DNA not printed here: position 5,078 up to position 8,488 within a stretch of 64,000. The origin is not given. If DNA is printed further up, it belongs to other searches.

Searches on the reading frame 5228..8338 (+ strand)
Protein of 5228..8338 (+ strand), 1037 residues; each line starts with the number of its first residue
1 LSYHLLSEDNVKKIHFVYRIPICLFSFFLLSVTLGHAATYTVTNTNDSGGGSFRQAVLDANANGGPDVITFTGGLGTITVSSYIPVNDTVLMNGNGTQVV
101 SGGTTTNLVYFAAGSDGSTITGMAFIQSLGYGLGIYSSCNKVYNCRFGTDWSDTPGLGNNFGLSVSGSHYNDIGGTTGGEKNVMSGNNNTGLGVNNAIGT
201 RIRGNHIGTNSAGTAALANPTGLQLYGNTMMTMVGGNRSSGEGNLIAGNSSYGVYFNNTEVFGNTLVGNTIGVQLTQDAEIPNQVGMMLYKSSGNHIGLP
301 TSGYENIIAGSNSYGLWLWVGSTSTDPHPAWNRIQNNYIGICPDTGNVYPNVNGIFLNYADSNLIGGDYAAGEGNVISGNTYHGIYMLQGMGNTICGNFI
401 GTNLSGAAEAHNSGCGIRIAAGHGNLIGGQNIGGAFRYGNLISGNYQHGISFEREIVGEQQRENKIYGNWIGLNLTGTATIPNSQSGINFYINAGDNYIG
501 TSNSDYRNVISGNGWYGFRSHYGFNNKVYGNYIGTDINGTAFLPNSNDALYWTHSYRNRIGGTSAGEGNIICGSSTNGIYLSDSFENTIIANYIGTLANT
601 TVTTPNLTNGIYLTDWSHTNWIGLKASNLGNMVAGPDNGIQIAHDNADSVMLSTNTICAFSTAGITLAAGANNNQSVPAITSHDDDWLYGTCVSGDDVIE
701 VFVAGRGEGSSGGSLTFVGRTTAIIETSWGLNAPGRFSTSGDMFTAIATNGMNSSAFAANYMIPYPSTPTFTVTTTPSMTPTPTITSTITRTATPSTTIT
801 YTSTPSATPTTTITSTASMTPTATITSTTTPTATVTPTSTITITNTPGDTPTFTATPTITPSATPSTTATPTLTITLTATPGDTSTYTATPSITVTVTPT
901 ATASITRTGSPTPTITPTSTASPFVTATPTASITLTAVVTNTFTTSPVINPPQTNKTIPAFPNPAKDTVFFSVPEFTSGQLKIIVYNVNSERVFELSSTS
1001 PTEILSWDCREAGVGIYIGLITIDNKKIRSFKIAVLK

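Call 42: search_protein_families(library=pfam, proteins=[window:5228-8338:+], max_evalue=0.0001)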
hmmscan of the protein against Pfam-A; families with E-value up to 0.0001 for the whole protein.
window:5228-8338:+ (1037 aa): 2 families
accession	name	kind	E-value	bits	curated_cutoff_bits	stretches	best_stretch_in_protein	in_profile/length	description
PF05048.19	NosD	-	1.9e-08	34.5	23.6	0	86-230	37-169/212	Periplasmic copper-binding protein (NosD)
PF18962.6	Por_Secre_tail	-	1.8e-06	28.6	27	0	961-1028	2-69/75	Secretion system C-terminal sorting domain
